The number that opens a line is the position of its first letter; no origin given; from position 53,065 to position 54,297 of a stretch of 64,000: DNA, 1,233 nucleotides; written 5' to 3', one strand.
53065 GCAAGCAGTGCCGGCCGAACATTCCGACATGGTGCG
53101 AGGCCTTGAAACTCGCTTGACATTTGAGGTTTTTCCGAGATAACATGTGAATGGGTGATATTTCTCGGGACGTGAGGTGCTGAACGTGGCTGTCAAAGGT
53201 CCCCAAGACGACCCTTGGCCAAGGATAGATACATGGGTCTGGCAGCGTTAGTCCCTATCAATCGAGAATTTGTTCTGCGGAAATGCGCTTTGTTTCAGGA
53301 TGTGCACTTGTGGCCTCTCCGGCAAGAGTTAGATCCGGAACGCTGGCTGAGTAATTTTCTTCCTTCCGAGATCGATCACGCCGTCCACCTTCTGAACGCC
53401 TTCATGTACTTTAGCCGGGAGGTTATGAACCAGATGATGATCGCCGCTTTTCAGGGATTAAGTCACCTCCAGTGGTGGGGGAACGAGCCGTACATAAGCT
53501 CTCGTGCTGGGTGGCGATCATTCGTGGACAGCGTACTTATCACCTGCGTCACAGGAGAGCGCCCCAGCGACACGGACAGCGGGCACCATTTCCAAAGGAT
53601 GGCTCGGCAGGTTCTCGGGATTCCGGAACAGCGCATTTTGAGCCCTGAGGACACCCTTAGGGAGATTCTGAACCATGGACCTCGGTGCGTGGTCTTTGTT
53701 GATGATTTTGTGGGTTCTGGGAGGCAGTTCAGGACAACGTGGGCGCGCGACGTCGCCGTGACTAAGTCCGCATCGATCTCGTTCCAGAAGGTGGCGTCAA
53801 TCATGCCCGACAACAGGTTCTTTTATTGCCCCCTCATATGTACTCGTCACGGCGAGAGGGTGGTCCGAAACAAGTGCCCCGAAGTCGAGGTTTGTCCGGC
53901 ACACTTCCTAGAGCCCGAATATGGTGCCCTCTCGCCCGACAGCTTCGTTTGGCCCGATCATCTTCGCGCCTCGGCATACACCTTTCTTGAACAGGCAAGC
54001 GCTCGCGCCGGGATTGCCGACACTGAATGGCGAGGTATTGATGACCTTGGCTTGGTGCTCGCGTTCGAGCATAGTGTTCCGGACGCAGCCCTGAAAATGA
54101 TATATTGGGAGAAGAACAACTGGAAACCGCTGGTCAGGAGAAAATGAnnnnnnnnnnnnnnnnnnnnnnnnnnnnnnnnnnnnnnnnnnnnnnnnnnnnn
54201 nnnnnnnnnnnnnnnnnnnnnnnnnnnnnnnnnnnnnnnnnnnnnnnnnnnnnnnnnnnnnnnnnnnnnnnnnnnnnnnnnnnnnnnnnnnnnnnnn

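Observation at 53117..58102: Four-gene, translationally coupled island (PRTase-like, P-loop NTPase, unknown, N6-adenine MTase): unclassified defence/R-M-like system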

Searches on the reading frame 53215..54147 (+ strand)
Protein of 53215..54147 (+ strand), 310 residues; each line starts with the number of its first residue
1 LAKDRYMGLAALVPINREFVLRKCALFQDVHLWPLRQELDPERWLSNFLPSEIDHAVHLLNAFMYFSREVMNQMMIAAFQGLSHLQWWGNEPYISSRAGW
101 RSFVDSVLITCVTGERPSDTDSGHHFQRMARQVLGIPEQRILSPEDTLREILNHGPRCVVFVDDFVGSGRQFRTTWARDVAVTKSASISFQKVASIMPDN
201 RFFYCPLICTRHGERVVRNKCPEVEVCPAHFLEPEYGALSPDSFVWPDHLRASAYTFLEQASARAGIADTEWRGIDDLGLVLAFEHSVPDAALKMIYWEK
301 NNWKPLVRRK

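Call 6: search_protein_families(library=pfam, proteins=[window:53215-54147:+], max_evalue=1)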
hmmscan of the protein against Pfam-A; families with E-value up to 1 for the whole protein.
window:53215-54147:+ (310 aa): 1 family
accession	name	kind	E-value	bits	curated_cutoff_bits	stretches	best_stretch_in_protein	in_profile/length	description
PF24390.1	PRTase-CE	-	1.5e-47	163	27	1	42-309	2-253/253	PRTase-CE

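Call 7: search_protein_families(library=padloc, proteins=[window:53215-54147:+], max_evalue=1)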
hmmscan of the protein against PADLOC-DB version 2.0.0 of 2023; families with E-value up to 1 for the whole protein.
window:53215-54147:+ (310 aa): 5 families
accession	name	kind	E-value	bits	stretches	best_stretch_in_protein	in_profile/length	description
PDLC02934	PRTase_III-A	-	2.8e-15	54.1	3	157-223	125-178/393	-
PDLC02933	PRTase_III-A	-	8.7e-14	49.8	1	42-309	14-256/368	-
PDLC02935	PRTase_III-A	-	3e-11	41.2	1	42-309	31-260/290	-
PDLC02931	PRTase_III-A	-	0.0005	17.8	1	150-176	132-156/267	-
PDLC02932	PRTase_III-A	-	0.0021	15.7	1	119-178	88-149/271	-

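Call 8: search_protein_families(library=ncbifam, proteins=[window:53215-54147:+], max_evalue=1)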
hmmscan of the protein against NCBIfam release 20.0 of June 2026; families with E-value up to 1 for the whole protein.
window:53215-54147:+ (310 aa): 0 families

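Call 36: search_solved_structures(query=window:53233-54147:+, max_evalue=10)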
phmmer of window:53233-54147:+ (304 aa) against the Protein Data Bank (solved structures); distinct sequences matched with E-value up to 10: 0.

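Call 47: search_solved_structures(query=A3, max_evalue=10)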
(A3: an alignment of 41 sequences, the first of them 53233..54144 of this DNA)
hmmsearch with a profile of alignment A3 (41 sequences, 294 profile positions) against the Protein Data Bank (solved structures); distinct sequences matched with E-value up to 10: 4.
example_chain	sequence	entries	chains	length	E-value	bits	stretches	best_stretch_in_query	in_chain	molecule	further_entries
7kzp_B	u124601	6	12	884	0.65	12.6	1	126-157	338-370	Fanconi anemia group B protein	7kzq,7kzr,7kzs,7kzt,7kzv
1upf_D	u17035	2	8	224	0.79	12.4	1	44-210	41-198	URACIL PHOSPHORIBOSYLTRANSFERASE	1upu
1bd3_D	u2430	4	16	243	0.98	12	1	44-210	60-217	URACIL PHOSPHORIBOSYLTRANSFERASE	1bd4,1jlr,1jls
8crx_I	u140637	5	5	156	1.2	11.8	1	12-44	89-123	30S ribosomal protein S7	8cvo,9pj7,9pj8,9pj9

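Call 53: find_homologous_proteins(query=window:53233-54147:+, max_evalue=0.001)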
Query window:53233-54147:+ (304 aa): 443 proteins with E <= 0.001 among 1351 candidates; the best 120 are listed.
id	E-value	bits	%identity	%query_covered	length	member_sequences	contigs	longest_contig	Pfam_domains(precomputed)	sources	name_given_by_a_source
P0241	1.8e-164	565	100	79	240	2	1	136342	PF24390.2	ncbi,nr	ncbi:MAG: hypothetical protein Q8Q12_20455 [bacterium]|nr:hypothetical protein [bacterium]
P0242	3.6e-138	478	67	100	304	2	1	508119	PF24390.2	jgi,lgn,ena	-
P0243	2.3e-114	400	59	97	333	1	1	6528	PF24390.2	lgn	-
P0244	1.7e-107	378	57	97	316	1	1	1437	PF24390.2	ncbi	-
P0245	5.2e-107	376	56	98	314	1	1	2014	PF24390.2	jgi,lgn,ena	-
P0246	6.2e-107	376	57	97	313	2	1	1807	PF24390.2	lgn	-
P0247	1.2e-104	368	54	99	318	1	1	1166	PF24390.2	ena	-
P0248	1.4e-104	368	54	97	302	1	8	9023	PF24390.2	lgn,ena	-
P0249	1.9e-103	364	54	97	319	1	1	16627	PF24390.2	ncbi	-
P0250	3.2e-103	364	53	98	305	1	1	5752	PF24390.2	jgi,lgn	-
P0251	6.3e-103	363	53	98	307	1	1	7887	PF24390.2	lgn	-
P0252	1.0e-102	362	52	98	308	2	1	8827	PF24390.2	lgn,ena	-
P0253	1.3e-102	362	53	98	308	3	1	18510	PF24390.2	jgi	jgi:hypothetical protein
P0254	3.6e-102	360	55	97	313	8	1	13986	PF24390.2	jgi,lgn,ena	-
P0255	5.9e-102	360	53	97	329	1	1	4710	PF24390.2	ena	-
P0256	7.7e-102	359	54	98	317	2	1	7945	PF24390.2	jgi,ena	-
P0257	8.9e-102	359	52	97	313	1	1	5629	PF24390.2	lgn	-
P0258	9.1e-102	359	54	97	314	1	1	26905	PF24390.2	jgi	jgi:hypothetical protein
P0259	2.2e-101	358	53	97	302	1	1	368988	PF24390.2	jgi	jgi:hypothetical protein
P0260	2.5e-101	357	52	100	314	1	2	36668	PF24390.2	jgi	jgi:hypothetical protein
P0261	5.5e-101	356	52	99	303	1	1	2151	PF24390.2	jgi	-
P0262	9.4e-101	356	53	98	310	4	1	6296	PF24390.2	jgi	jgi:hypothetical protein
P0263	1.3e-100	355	53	100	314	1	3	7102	PF24390.2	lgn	-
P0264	3.4e-100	354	52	97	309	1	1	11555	PF24390.2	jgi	jgi:hypothetical protein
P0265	3.6e-100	354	52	97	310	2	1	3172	PF24390.2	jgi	jgi:hypothetical protein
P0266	3.6e-100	354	52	99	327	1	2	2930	PF24390.2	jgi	jgi:hypothetical protein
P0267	4.4e-100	353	55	97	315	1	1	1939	PF24390.2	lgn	-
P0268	7.3e-100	353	53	99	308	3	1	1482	PF24390.2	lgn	-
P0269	1.2e-99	352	50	100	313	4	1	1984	PF24390.2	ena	-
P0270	1.4e-99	352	52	98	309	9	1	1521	PF24390.2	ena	-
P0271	1.7e-99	351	51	98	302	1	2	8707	PF24390.2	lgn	-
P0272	5.3e-99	350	53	97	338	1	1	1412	PF24390.2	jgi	jgi:hypothetical protein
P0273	6.8e-99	349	54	97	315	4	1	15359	PF24390.2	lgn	-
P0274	7.0e-99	349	52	97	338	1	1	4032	PF24390.2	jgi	jgi:hypothetical protein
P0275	1.2e-98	349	52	98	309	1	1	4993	PF24390.2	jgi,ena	-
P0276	1.4e-98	348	53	97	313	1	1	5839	PF24390.2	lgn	-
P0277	4.1e-98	347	51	97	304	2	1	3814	PF24390.2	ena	-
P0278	4.7e-97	343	50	97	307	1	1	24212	PF24390.2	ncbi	-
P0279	5.6e-97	343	51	98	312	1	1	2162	PF24390.2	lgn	-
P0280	7.0e-97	343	52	98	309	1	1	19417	PF24390.2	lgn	-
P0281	1.5e-96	342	52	97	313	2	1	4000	PF24390.2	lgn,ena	-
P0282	1.6e-96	342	52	99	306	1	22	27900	PF24390.2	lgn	-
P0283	1.7e-96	342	51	95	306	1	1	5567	PF24390.2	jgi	jgi:hypothetical protein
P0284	6.4e-96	340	51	97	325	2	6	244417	PF24390.2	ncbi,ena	-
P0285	9.6e-96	339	48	97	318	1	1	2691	PF24390.2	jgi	-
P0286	1.4e-95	339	52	97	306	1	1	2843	PF24390.2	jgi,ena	-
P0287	1.5e-95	339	52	97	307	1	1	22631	PF24390.2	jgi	jgi:hypothetical protein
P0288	2.0e-95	338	54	97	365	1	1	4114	PF24390.2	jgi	-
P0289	2.1e-95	338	51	99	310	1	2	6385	PF24390.2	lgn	-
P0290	2.7e-95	338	53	97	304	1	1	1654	PF24390.2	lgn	-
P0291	1.3e-94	335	52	97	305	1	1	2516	PF24390.2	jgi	jgi:hypothetical protein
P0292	1.3e-94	335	48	97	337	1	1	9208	PF24390.2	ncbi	-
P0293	1.3e-94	335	50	100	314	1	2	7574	PF24390.2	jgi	jgi:hypothetical protein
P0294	1.6e-94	335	52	97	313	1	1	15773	PF24390.2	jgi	jgi:hypothetical protein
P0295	2.1e-94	335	50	97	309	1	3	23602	PF24390.2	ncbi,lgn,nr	ncbi:MAG: hypothetical protein NTV86_04715 [Planctomycetota bacterium]|nr:hypothetical protein [Plan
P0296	2.1e-94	335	48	98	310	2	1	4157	PF24390.2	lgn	-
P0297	3.4e-94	334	50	97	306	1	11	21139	PF24390.2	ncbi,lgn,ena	-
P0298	1.5e-93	332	50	98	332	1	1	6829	PF24390.2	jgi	jgi:hypothetical protein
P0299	2.2e-93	331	49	97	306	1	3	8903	PF24390.2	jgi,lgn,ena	-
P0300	2.2e-93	331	51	97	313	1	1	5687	PF24390.2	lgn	-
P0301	3.4e-93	331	51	97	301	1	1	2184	PF24390.2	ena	-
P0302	3.6e-93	331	50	99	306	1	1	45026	PF24390.2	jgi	jgi:hypothetical protein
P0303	3.7e-93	331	51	97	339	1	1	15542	PF24390.2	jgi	jgi:hypothetical protein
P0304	4.4e-93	330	49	97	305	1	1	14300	PF24390.2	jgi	jgi:hypothetical protein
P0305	5.7e-93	330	51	97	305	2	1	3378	PF24390.2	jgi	jgi:hypothetical protein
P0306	6.2e-93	330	48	99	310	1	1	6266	PF24390.2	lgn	-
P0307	1.0e-92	329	51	98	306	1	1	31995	PF24390.2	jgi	jgi:hypothetical protein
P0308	2.0e-92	328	49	97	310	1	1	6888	PF24390.2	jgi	jgi:hypothetical protein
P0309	2.4e-92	328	51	97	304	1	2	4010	PF24390.2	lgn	-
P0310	3.1e-92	328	52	97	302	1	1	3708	PF24390.2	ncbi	ncbi:MAG: phosphoribosyltransferase-like protein [Thermoanaerobaculia bacterium]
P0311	3.3e-92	327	50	97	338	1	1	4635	PF24390.2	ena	-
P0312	3.5e-92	327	50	97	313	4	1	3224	PF24390.2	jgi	-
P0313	3.7e-92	327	48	97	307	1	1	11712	PF24390.2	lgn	-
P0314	4.7e-92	327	50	97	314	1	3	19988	PF24390.2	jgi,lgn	-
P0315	5.0e-92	327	49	97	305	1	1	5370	PF24390.2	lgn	-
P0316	6.4e-92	327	49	99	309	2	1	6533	PF24390.2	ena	-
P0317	8.8e-92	326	48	97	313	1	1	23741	PF24390.2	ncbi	-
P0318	9.1e-92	326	50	97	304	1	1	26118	PF24390.2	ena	-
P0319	1.1e-91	326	49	97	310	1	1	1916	PF24390.2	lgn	-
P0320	1.2e-91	326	50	97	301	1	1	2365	PF24390.2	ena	-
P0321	1.4e-91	325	50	97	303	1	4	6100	PF24390.2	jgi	jgi:hypothetical protein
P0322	1.8e-91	325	50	97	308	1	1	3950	PF24390.2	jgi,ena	-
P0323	1.9e-91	325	50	97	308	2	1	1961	PF24390.2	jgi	-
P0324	2.4e-91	325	50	98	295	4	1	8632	PF24390.2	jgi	jgi:hypothetical protein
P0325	3.0e-91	324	50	97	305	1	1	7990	PF24390.2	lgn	-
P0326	3.2e-91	324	50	97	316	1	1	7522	PF24390.2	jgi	jgi:hypothetical protein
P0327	3.7e-91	324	49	98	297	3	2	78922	PF24390.2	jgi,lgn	-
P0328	4.4e-91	324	50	97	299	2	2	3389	PF24390.2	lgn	-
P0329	4.8e-91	324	50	97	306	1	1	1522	PF24390.2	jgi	jgi:hypothetical protein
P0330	6.9e-91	323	49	99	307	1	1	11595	PF24390.2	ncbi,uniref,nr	ncbi:phosphoribosyltransferase-like protein [Corallococcus llansteffanensis]|uniref:phosphoribosyltr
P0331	7.3e-91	323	49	97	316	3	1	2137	PF24390.2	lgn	-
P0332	9.0e-91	323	48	97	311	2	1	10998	PF24390.2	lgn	-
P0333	1.3e-90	322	51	92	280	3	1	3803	PF24390.2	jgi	jgi:hypothetical protein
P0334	1.5e-90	322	50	97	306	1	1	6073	PF24390.2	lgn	-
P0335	1.6e-90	322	48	98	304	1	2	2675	PF24390.2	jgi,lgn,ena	jgi:hypothetical protein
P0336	2.0e-90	322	50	97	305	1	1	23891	PF24390.2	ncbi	-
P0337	2.4e-90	321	50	97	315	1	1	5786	PF24390.2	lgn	-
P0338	3.1e-90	321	50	97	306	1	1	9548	PF24390.2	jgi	jgi:hypothetical protein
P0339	3.9e-90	321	49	95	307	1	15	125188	PF24390.2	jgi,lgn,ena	jgi:hypothetical protein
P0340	3.9e-90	321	50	97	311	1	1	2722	PF24390.2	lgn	-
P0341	9.3e-90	319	49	95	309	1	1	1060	PF24390.2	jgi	jgi:hypothetical protein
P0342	1.3e-89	319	49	97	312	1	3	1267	PF24390.2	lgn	-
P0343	1.4e-89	319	48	98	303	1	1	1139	PF24390.2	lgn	-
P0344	1.4e-89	319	50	98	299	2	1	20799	PF24390.2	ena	-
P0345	1.4e-89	319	51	97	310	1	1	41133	PF24390.2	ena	-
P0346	2.0e-89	318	49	97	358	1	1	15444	PF24390.2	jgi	jgi:hypothetical protein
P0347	2.1e-89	318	50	97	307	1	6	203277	PF24390.2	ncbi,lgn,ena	ncbi:MAG: hypothetical protein WAO35_00555 [Terriglobia bacterium]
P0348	2.2e-89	318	47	98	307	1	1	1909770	PF24390.2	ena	-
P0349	2.6e-89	318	48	97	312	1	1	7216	PF24390.2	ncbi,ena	-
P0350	7.0e-89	317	48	97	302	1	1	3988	PF24390.2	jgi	jgi:hypothetical protein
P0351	7.7e-89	316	48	97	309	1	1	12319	PF24390.2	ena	-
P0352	7.9e-89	316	46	97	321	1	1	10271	PF24390.2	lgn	-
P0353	9.9e-89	316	52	85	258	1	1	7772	PF24390.2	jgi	jgi:hypothetical protein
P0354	1.1e-88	316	49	98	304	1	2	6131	PF24390.2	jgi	jgi:hypothetical protein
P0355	2.1e-88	315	50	97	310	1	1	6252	PF24390.2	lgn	-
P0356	2.2e-88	315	49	97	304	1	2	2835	PF24390.2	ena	-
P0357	2.4e-88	315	49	97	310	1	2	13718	PF24390.2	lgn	-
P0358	3.2e-88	314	49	96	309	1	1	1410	PF24390.2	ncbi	-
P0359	4.7e-88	314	50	97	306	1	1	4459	PF24390.2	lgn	-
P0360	6.0e-88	314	47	97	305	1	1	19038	PF24390.2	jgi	jgi:hypothetical protein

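Call 68: predict_structure(alignment_id=A6)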
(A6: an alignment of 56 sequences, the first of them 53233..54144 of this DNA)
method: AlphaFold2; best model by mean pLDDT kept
length: 304 residues; sequences in the alignment: 56
mean_pLDDT: 90.9   pTM: 0.86
mean pLDDT of the five models: 90.9, 90.4, 89.5, 89.4, 89.2
residues with pLDDT >= 90: 238; 70-90: 41; 50-70: 20; < 50: 5
segments of 3 or more residues with pLDDT < 50: 1-4
pLDDT, mean of each block of 10 residues (from residue 1): 61 74 57 92 98 95 93 88 80 93 92 75 94 96 97 97 96 93 98 97 96 98 95 95 97 98 94 94 95 97 90
secondary structure, 60 per line:
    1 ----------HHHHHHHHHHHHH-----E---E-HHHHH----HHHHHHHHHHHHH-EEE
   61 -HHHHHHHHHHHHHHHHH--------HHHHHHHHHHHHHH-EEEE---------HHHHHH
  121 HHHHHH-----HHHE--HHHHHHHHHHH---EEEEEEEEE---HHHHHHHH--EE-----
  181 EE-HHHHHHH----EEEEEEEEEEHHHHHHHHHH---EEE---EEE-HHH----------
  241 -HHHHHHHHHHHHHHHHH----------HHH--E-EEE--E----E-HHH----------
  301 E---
elements in order: H11-23 H35-39 H44-56 E58-60 H62-78 H87-100 E102-105 H115-126 H138-148 E152-160 H164-171 H184-190 E195-204 H205-214 E218-220 E224-226 H242-258 E276-278

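Call 113: fold_search(model_id=the predicted structure, library=pdb)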
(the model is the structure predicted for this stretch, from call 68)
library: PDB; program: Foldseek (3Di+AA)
matches with E <= 10: 808; with E <= 0.001: 5
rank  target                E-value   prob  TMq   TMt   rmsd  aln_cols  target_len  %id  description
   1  5e38_C                4.8e-04  1.00  0.26  0.38   7.9       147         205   12  Structural basis of mapping the spontaneous mutations with 5-flourouracil in uracil phosphoribosyltransferase from Myc (released 2015-10-21)
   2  3g6w_C                5.1e-04  1.00  0.26  0.37   6.5       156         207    6  Asymetric GTP bound structure of UPRTase from Sulfolobus solfataricus containing PRPP-mg2+ in half of the active sites (released 2009-09-01)
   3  6wn8_A                7.5e-04  1.00  0.25  0.35   6.9       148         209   15  2.70 Angstrom Resolution Crystal Structure of Uracil Phosphoribosyl Transferase from Klebsiella pneumoniae (released 2020-05-06)
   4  1o5o_A                7.9e-04  0.99  0.27  0.36  11.0       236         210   12  Crystal structure of Uracil phosphoribosyltransferase (TM0721) from Thermotoga maritima at 2.30 A resolution (released 2003-10-14)
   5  6wn8_C                9.6e-04  0.99  0.27  0.38  11.8       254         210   12  2.70 Angstrom Resolution Crystal Structure of Uracil Phosphoribosyl Transferase from Klebsiella pneumoniae (released 2020-05-06)
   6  3g6w_B                1.4e-03  1.00  0.25  0.35   7.3       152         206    8  Asymetric GTP bound structure of UPRTase from Sulfolobus solfataricus containing PRPP-mg2+ in half of the active sites (released 2009-09-01)
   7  2ehj_A                1.4e-03  0.99  0.29  0.39  11.4       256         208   10  Structure of Uracil phosphoribosyl transferase (released 2008-03-11)
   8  1o5o_B                1.5e-03  0.99  0.28  0.38   7.9       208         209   14  Crystal structure of Uracil phosphoribosyltransferase (TM0721) from Thermotoga maritima at 2.30 A resolution (released 2003-10-14)
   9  1xtt_B                1.8e-03  0.98  0.28  0.39  12.2       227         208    9  Sulfolobus solfataricus uracil phosphoribosyltransferase in complex with uridine 5'-monophosphate (UMP) (released 2005-02-08)
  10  1i5e_A                2.0e-03  1.00  0.26  0.37   8.7       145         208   12  CRYSTAL STRUCTURE OF BACILLUS CALDOLYTICUS URACIL PHOSPHORIBOSYLTRANSFERASE WITH BOUND UMP (released 2002-06-05)
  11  1v9s_A                2.3e-03  1.00  0.26  0.38   4.0       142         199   10  Crystal structure of TT0130 protein from Thermus thermophilus HB8 (released 2005-03-29)
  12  2yzk_B                2.5e-03  0.99  0.25  0.42   7.7       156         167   15  Crystal structure of orotate phosphoribosyltransferase from Aeropyrum pernix (released 2007-11-06)
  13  5e38_D                2.8e-03  1.00  0.25  0.34   4.5       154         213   12  Structural basis of mapping the spontaneous mutations with 5-flourouracil in uracil phosphoribosyltransferase from Myc (released 2015-10-21)
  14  2e55_A                3.2e-03  1.00  0.27  0.39   6.5       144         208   14  Structure of AQ2163 protein from Aquifex aeolicus (released 2008-01-01)
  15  5e38_A                3.2e-03  1.00  0.25  0.35   4.6       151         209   12  Structural basis of mapping the spontaneous mutations with 5-flourouracil in uracil phosphoribosyltransferase from Myc (released 2015-10-21)
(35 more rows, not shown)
